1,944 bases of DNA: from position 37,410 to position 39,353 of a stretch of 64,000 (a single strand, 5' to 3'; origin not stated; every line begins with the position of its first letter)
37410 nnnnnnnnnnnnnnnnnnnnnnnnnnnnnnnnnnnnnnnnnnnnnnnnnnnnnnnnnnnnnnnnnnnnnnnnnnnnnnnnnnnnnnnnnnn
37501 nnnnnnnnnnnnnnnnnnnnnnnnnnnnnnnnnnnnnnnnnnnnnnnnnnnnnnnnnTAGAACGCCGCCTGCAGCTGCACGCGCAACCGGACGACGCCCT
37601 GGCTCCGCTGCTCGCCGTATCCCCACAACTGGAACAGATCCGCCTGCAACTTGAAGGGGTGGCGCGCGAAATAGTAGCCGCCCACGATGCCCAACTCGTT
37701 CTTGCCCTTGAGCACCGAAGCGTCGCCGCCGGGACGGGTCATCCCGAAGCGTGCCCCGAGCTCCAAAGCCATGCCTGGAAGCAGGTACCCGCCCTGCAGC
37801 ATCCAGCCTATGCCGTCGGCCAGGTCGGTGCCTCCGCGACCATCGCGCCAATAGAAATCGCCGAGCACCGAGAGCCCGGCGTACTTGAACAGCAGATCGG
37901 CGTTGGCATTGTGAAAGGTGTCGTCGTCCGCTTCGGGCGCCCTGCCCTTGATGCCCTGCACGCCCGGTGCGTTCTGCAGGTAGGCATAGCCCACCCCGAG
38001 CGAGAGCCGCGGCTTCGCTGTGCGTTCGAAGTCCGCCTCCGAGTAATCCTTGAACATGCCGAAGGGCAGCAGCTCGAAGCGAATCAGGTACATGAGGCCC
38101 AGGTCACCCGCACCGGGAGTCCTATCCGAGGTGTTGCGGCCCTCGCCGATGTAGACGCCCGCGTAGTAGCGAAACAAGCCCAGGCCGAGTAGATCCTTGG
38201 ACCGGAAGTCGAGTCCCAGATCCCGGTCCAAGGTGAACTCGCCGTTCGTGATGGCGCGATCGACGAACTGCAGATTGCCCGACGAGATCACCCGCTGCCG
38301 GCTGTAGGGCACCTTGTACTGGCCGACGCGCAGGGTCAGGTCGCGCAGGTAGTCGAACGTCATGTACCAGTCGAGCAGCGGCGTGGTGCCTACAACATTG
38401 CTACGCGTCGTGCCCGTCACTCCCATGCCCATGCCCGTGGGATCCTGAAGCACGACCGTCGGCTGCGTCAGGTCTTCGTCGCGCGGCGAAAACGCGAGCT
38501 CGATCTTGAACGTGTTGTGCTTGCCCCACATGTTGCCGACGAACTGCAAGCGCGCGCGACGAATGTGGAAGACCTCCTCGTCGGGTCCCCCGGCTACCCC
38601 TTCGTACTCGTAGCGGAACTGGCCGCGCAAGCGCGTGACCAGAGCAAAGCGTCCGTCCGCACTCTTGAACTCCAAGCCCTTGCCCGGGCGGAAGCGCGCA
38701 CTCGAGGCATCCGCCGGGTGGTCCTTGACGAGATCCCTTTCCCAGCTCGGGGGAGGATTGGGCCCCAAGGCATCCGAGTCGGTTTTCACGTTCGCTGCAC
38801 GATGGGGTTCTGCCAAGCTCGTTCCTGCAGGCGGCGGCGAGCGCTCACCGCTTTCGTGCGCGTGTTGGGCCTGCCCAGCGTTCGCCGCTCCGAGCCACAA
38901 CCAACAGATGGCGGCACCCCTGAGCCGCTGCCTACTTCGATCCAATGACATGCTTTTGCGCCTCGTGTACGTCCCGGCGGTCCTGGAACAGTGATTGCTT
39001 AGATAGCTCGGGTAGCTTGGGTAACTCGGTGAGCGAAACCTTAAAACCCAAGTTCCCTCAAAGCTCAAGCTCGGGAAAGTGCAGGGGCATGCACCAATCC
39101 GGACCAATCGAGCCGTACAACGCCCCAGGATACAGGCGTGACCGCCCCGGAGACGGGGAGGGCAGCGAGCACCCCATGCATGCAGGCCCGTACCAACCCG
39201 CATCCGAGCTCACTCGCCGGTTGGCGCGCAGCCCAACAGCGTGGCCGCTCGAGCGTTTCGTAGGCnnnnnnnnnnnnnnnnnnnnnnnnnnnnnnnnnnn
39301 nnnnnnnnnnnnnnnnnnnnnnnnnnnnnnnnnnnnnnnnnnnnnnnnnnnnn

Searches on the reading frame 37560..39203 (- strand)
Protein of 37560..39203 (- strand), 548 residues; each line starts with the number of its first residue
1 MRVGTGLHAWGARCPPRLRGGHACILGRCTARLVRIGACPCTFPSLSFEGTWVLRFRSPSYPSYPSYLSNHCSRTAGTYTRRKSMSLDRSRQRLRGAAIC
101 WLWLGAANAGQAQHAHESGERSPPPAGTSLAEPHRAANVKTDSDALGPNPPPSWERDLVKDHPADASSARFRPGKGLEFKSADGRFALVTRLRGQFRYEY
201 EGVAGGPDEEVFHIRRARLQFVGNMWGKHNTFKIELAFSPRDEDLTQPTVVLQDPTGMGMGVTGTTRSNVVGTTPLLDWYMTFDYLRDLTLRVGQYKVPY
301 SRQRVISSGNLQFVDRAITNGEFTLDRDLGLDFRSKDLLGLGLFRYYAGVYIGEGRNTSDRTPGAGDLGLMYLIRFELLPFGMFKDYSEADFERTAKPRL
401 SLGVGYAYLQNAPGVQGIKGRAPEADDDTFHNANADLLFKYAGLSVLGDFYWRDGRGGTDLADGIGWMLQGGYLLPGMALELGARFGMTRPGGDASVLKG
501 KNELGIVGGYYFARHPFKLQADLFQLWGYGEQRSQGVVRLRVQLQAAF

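Call 8: search_protein_families(library=pfam, proteins=[window:37560-39203:-], max_evalue=0.001)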
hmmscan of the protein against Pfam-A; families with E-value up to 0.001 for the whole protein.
window:37560-39203:- (548 aa): 1 family
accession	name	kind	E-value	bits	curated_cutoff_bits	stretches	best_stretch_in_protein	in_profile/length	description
PF07396.17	Porin_O_P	-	1.9e-07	31.1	20.9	1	193-353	4-143/370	Phosphate-selective porin O and P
